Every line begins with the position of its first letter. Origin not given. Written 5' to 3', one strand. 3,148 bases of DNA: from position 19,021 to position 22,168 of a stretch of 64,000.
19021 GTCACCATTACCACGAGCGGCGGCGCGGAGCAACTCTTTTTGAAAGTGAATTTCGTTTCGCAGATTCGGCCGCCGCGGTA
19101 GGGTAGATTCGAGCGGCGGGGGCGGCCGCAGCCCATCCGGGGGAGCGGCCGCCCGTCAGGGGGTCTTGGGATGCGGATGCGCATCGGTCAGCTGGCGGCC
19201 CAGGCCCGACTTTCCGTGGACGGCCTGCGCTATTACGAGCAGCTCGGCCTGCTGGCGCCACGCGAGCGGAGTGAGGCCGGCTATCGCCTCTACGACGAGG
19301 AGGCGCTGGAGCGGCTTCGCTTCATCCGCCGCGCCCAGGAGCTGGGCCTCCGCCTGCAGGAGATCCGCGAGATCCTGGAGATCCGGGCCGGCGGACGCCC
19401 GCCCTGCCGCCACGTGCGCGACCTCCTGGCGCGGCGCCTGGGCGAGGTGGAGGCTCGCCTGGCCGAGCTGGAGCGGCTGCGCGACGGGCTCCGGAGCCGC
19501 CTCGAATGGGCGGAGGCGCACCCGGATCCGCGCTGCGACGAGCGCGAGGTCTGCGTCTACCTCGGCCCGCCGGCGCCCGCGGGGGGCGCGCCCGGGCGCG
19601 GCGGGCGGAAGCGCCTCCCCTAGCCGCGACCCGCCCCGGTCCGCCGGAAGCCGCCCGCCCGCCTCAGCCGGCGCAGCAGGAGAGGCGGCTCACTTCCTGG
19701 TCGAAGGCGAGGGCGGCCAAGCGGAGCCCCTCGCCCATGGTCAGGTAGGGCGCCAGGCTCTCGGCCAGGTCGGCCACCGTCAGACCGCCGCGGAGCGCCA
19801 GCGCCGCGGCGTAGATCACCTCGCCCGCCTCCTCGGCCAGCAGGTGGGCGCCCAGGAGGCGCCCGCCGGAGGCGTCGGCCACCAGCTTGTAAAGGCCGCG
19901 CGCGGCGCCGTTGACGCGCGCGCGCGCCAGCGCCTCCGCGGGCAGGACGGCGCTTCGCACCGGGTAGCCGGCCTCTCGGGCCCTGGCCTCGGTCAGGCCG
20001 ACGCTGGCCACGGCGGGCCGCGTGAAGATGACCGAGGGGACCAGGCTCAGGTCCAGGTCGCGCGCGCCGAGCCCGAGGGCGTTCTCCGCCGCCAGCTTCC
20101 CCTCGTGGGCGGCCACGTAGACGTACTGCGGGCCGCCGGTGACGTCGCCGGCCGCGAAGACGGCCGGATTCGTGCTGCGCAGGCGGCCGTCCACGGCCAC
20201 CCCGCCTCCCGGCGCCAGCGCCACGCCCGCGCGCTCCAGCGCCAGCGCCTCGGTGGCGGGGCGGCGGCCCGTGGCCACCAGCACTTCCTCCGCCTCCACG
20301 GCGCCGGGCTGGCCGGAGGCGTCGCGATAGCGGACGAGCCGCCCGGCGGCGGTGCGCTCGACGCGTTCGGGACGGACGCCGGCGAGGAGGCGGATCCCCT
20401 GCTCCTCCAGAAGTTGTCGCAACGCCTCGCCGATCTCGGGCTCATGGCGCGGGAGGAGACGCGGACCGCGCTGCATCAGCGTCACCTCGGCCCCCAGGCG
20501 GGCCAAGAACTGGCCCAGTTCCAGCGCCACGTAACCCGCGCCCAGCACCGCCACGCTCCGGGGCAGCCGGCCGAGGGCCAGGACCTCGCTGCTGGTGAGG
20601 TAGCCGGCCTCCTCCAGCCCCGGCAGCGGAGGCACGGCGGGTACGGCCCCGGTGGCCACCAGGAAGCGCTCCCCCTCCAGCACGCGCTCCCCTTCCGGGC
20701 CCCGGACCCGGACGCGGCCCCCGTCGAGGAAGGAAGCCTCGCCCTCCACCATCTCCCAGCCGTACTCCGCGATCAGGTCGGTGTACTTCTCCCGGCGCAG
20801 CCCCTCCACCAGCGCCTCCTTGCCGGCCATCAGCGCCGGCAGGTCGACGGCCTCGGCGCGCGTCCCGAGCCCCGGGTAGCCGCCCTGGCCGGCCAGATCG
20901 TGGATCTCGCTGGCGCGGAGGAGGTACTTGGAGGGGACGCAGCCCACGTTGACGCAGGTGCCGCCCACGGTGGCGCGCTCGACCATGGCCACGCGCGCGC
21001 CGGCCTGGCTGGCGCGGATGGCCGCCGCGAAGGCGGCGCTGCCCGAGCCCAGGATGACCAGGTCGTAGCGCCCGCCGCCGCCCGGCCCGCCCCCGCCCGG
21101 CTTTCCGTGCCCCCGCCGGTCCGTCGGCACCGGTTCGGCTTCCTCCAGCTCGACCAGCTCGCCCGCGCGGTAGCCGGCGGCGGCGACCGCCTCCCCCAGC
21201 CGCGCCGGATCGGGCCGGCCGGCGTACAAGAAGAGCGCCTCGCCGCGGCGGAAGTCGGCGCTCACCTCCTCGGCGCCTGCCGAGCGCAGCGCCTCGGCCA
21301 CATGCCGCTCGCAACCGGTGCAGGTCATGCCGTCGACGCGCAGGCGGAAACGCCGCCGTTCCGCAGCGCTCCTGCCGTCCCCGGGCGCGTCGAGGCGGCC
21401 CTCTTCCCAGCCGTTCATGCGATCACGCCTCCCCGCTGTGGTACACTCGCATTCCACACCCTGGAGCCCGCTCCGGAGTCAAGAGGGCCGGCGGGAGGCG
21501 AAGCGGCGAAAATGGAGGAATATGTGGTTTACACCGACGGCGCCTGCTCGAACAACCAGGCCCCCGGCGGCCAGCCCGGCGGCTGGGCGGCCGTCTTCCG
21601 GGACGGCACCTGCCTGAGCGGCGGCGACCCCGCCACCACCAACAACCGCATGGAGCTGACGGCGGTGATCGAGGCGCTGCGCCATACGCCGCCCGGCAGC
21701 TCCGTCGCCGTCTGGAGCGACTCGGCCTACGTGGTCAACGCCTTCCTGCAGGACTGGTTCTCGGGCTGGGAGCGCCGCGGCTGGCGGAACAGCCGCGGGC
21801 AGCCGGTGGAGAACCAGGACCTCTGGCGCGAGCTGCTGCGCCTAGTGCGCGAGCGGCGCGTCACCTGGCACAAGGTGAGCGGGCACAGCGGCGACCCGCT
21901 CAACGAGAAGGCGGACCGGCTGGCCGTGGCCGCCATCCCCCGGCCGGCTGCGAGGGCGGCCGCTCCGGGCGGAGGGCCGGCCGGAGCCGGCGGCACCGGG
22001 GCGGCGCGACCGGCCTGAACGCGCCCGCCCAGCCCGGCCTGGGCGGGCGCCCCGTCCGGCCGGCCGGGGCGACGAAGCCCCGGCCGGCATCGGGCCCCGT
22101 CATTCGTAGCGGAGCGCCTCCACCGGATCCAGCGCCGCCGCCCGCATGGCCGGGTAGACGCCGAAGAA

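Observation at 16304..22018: Atypical mer-type locus: MerR convergent with MerA, divergent from a P2-type (non-heavy-metal) cation ATPase, and no merT/merP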

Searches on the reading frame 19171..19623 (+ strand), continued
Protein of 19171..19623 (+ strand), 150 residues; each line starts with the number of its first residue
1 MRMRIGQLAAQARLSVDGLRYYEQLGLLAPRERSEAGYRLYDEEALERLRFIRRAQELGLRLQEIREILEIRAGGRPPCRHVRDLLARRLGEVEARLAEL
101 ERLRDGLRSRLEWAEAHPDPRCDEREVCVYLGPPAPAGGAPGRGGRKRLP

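Call 31: find_encoding_contigs(protein=P0006, flank=5000, max_places=2)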
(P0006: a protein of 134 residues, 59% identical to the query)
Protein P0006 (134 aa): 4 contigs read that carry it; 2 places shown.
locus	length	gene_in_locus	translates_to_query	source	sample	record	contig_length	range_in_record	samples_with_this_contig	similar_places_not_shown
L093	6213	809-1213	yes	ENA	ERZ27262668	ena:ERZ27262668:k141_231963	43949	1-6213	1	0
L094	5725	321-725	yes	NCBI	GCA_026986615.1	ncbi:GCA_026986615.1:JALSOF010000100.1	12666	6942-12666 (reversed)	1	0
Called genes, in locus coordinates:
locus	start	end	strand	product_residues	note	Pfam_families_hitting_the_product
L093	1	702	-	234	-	?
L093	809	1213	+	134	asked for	PF00376:MerR, PF13411:MerR_1, PF09278:MerR-DNA-bind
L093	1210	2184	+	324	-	-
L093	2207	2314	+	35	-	-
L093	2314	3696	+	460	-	PF00890:FAD_binding_2 (faint), PF01134:GIDA (faint), PF01262:AlaDh_PNT_C (faint), PF01266:DAO (faint), PF07992:Pyr_redox_2, PF13738:Pyr_redox_3, PF00070:Pyr_redox, PF02852:Pyr_redox_dim, +3 more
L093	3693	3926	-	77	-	-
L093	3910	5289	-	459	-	PF01565:FAD_binding_4, PF02913:FAD-oxidase_C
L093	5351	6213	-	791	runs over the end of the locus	PF00115:COX1, PF00510:COX3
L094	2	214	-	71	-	?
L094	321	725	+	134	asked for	PF00376:MerR, PF13411:MerR_1, PF09278:MerR-DNA-bind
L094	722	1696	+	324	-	-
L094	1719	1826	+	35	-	-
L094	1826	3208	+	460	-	PF00890:FAD_binding_2 (faint), PF01134:GIDA (faint), PF01262:AlaDh_PNT_C (faint), PF01266:DAO (faint), PF07992:Pyr_redox_2, PF13738:Pyr_redox_3, PF00070:Pyr_redox, PF02852:Pyr_redox_dim, +3 more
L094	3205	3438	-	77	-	-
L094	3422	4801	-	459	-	PF01565:FAD_binding_4, PF02913:FAD-oxidase_C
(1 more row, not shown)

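Call 32: find_encoding_contigs(protein=P0004, flank=5000, max_places=2)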
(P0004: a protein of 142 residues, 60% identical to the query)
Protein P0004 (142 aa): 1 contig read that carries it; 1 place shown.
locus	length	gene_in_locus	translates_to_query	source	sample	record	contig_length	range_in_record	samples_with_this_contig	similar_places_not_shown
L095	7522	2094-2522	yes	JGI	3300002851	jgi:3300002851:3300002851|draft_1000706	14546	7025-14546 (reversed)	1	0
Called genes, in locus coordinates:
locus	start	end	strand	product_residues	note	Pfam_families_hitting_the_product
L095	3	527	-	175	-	?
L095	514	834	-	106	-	-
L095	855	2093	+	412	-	PF01053:Cys_Met_Meta_PP, PF00155:Aminotran_1_2 (weak), PF01041:DegT_DnrJ_EryC1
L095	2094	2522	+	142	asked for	PF00376:MerR, PF13411:MerR_1, PF09278:MerR-DNA-bind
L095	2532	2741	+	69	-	PF00403:HMA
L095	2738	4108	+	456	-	PF01134:GIDA (faint), PF01266:DAO (faint), PF03486:HI0933_like (faint), PF07992:Pyr_redox_2, PF00070:Pyr_redox, PF13738:Pyr_redox_3 (weak), PF02852:Pyr_redox_dim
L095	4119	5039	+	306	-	PF27248:MJ1674_2nd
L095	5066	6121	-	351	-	PF03787:RAMPs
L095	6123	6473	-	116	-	PF09701:Cas_Cmr5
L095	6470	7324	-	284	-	PF03787:RAMPs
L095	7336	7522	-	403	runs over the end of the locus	PF03787:RAMPs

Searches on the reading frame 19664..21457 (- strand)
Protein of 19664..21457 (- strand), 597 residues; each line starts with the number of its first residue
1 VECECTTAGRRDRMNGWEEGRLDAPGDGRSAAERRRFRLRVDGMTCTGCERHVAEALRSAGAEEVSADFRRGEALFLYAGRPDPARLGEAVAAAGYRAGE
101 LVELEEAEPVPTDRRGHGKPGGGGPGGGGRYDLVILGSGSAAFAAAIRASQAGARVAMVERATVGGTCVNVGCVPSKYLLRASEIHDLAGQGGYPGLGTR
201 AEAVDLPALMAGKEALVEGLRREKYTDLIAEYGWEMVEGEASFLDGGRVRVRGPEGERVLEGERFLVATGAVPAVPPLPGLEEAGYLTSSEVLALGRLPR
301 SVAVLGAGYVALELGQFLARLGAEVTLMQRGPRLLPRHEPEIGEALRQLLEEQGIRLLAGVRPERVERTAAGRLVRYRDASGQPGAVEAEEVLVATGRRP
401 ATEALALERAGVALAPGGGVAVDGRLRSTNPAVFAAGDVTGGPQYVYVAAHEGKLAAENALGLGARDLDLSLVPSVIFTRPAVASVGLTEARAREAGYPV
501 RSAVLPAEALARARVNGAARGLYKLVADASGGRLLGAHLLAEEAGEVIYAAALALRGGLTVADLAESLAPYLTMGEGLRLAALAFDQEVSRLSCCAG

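Call 3: search_protein_families(library=pfam, proteins=[window:19664-21457:-])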
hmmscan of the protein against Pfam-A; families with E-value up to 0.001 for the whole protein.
window:19664-21457:- (597 aa): 9 families
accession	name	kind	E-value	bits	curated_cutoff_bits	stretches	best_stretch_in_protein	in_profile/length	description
PF07992.20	Pyr_redox_2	-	1.6e-62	212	26.1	1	131-453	1-291/291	Pyridine nucleotide-disulphide oxidoreductase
PF02852.28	Pyr_redox_dim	-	7.2e-29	100.6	25.3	1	473-581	1-109/110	Pyridine nucleotide-disulphide oxidoreductase, dimerisation domain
PF00070.33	Pyr_redox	-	1.5e-20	73.9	22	1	301-374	1-74/82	Pyridine nucleotide-disulphide oxidoreductase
PF12831.13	FAD_oxidored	-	7.1e-09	35.9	27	1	132-173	1-43/416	FAD dependent oxidoreductase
PF01134.28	GIDA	-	5.6e-08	32.7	22.1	1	132-271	1-150/391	Glucose inhibited division protein A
PF00403.32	HMA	-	1e-06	29.5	24.8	1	39-96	2-61/62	Heavy-metal-associated domain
PF13738.12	Pyr_redox_3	-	3.5e-06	26.9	30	0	260-437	123-305/305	Pyridine nucleotide-disulphide oxidoreductase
PF03486.20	HI0933_like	-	8.2e-05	22.6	50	0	132-163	2-33/244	HI0933-like protein Rossmann domain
PF13450.12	NAD_binding_8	-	0.00037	21.2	21.9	0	135-168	1-35/68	NAD(P)-binding Rossmann-like domain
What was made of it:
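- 19664..21418 (-): merA: mercuric reductase of 584 aa with a fused N-terminal HMA (NmerA) domain. The ATG at 21418 is preceded by the Shine-Dalgarno sequence GGGGAGG. Pfam HMA, Pyr_redox_2 and Pyr_redox_dim (call 3).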

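Call 4: search_protein_families(library=ncbifam, proteins=[window:19664-21457:-])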
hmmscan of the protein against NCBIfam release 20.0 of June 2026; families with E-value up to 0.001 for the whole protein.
window:19664-21457:- (597 aa): 68 families (the best 25 are shown)
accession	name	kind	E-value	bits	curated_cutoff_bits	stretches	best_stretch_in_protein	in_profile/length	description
TIGR02053.1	MerA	equivalog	6.1e-168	559.6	454.45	1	131-597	1-465/465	mercury(II) reductase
NF010311.1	PRK13748.1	subfamily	1.8e-144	482.6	600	1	38-597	2-560/560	mercury(II) reductase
TIGR01350.1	lipoamide_DH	equivalog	3.9e-104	348.9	408.8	1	131-586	2-455/461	dihydrolipoyl dehydrogenase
NF004991.0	PRK06370.1-3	subfamily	2.5e-97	326.6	620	1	128-588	33-490/509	FAD-containing oxidoreductase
NF004776.0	PRK06116.1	equivalog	1.4e-86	291.3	480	1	130-575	4-443/450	glutathione-disulfide reductase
NF040477.1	chlor_oxi_RclA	equivalog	1.5e-86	290.9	740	1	130-578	3-433/441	reactive chlorine resistance oxidoreductase RclA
NF004992.0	PRK06370.1-4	equivalog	1.9e-84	283.8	629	1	130-568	4-438/459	FAD-containing oxidoreductase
NF004946.0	PRK06292.2-4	subfamily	7.1e-83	279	634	1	130-579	3-464/487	dihydrolipoyl dehydrogenase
NF004947.0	PRK06292.2-5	equivalog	1e-81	275.2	592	1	130-569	3-442/474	dihydrolipoyl dehydrogenase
NF005572.0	PRK07251.1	equivalog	2.8e-78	263.6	537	1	130-578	3-432/438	FAD-containing oxidoreductase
NF004943.0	PRK06292.2-1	equivalog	5.3e-78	262.8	432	1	130-584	3-454/456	dihydrolipoyl dehydrogenase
TIGR01424.1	gluta_reduc_2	equivalog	8.5e-77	258.6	606.05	1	131-569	3-433/446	glutathione-disulfide reductase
NF041853.1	hythiocyan_redase_MerA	equivalog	4.9e-76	256.3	650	1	130-577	3-433/440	hypothiocyanous acid reductase MerA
NF003585.0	PRK05249.1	equivalog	1.1e-74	251.8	465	1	130-584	6-456/464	Si-specific NAD(P)(+) transhydrogenase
NF005883.0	PRK07845.1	equivalog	7.1e-73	246.2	479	1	132-581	4-455/466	NAD(P)H-quinone dehydrogenase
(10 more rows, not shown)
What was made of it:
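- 19664..21418 (-): TIGR02053 at 559.6 bits against a cut-off of 454.45 (call 4).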

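Call 36: search_solved_structures(query=window:19664-21418:-, max_evalue=1e-60, show_alignments=2)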
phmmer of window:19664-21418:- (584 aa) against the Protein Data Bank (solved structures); distinct sequences matched with E-value up to 1e-60: 39.
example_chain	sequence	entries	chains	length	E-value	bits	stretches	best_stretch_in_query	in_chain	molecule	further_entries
5x1y_B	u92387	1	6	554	2.5e-162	544.9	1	23-584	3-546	Mercuric reductase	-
1zk7_A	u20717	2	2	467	5.6e-109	368.8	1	120-584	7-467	Mercuric reductase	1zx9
4k8d_A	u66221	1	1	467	4.4e-106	359.2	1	120-584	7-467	Mercuric reductase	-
4k7z_A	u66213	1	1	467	4.8e-106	359.1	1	120-584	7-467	Mercuric reductase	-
4ywo_A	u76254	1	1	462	1.3e-100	341.1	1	118-582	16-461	Mercuric reductase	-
2eq7_A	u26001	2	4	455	2.8e-75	257.5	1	118-572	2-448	2-oxoglutarate dehydrogenase E3 component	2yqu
2eq6_A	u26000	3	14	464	8.2e-75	256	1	117-576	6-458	Pyruvate dehydrogenase complex, dihydrolipoamide dehydrogenase E3 component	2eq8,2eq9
1dxl_A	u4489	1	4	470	1.1e-74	255.5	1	114-572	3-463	DIHYDROLIPOAMIDE DEHYDROGENASE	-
3urh_A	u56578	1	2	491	3.5e-73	250.6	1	117-571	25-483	Dihydrolipoyl dehydrogenase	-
6kgy_A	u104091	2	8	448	5.6e-72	246.6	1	115-565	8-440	Pyridine nucleotide-disulphide oxidoreductase dimerisation region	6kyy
5u8u_A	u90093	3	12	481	5.9e-71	243.2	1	116-573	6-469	Dihydrolipoyl dehydrogenase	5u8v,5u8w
1lpf_A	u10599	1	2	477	8.2e-71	242.8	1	117-573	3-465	DIHYDROLIPOAMIDE DEHYDROGENASE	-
6uzi_A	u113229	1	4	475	9.7e-71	242.5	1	117-570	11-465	Dihydrolipoyl dehydrogenase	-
6kod_A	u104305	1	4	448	1.4e-70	242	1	115-565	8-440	Pyridine nucleotide-disulphide oxidoreductase dimerisation region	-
3lad_A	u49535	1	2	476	5.5e-70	240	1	117-573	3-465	DIHYDROLIPOAMIDE DEHYDROGENASE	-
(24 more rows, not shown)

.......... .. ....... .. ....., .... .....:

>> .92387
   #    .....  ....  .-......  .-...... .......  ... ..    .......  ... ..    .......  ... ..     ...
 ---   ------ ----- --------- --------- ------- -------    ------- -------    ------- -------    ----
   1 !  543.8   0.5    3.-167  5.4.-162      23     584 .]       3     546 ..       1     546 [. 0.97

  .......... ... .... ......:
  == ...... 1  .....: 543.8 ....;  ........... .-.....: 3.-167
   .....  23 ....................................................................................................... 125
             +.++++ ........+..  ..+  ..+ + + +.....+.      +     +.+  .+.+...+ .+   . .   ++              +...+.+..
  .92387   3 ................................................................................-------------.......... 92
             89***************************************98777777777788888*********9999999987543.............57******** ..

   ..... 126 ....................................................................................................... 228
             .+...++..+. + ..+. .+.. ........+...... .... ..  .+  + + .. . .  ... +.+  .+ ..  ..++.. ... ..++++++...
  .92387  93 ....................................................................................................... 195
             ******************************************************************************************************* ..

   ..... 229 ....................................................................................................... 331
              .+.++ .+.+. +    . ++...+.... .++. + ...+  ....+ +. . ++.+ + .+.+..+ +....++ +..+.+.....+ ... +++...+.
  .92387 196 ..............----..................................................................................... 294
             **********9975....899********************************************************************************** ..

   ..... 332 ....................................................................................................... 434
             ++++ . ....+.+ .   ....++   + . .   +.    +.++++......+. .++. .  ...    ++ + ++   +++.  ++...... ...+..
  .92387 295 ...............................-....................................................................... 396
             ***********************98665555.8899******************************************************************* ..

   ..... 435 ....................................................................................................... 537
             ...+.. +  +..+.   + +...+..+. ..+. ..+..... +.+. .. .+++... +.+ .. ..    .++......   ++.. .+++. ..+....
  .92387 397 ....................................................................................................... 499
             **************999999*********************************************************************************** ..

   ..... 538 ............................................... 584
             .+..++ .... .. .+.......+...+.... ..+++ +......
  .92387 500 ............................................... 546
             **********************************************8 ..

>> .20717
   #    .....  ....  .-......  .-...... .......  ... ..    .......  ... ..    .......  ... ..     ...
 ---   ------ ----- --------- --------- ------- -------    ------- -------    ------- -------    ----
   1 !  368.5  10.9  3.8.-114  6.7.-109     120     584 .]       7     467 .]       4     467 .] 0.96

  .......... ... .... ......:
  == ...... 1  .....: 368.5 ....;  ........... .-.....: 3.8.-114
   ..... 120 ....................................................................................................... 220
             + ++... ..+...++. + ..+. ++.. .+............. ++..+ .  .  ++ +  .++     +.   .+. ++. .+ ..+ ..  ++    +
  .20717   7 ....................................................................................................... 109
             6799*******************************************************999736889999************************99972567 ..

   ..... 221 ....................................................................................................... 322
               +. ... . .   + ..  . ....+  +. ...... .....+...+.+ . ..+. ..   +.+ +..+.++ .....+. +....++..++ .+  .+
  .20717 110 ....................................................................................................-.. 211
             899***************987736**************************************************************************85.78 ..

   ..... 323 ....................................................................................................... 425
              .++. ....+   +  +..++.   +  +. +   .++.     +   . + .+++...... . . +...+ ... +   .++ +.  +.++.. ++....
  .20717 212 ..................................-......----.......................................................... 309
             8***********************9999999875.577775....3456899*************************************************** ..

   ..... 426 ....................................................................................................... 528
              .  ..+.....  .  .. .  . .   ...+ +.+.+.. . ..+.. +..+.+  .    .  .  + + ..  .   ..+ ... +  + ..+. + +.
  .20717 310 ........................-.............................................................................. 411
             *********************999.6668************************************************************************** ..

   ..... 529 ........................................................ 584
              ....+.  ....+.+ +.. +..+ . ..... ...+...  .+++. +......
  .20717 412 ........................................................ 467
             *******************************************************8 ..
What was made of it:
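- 19664..21418 (-): Full-length alignment to 5x1y and 1zk7 with the catalytic Cys and Tyr residues kept (call 36).
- On Mercuric reductase MerA: CVNVGC, the KY and PYLTM tyrosines and the terminal CCAG all align with the solved MerAs 5x1y and 1zk7 (call 36).
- Checked: GMTCTGC, CVNVGC, the KY and PYLTM tyrosines and the C-terminal CCAG are all kept (call 36).
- MerA is genuine (calls 4, 36).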

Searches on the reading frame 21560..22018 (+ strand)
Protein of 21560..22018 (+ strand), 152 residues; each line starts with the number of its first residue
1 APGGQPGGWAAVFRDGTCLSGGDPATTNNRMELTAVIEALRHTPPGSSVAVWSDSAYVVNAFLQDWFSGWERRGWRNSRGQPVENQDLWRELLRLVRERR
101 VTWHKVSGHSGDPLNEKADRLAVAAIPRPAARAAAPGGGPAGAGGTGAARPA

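Call 3: search_protein_families(library=pfam, proteins=[window:21560-22018:+])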
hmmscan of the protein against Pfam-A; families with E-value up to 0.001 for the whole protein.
window:21560-22018:+ (152 aa): 1 family
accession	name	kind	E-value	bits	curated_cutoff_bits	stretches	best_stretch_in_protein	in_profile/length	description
PF00075.30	RNase_H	-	1.8e-31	109.6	25.8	1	5-125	17-139/141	RNase H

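Call 4: search_protein_families(library=ncbifam, proteins=[window:21560-22018:+])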
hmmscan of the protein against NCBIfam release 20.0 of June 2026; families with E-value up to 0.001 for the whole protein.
window:21560-22018:+ (152 aa): 5 families
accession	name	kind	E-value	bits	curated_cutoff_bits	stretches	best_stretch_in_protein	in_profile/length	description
NF001236.0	PRK00203.1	equivalog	8.8e-39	132.5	160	1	5-129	18-144/151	ribonuclease HI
NF005116.0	PRK06548.1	equivalog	3.9e-23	82.2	280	1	5-138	19-153/161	ribonuclease H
NF006433.0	PRK08719.1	subfamily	5.2e-22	78.3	170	1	25-125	47-144/147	ribonuclease H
TIGR02491.1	NrdG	equivalog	6.5e-06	26.1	126.1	0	13-60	63-108/154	anaerobic ribonucleoside-triphosphate reductase activating protein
NF008335.0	PRK11121.1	equivalog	2.9e-05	23.9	199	0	12-54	64-106/154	anaerobic ribonucleoside-triphosphate reductase-activating protein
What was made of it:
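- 21524..22018 (+): rnhA (RNase HI), divergent from merA. It uses the GTG start of the gene call, and an in-frame ATG lies at 21512. This is a neighbour whose adjacency is not conserved. Pfam RNase_H and NCBIfam PRK00203 (calls 3, 4).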
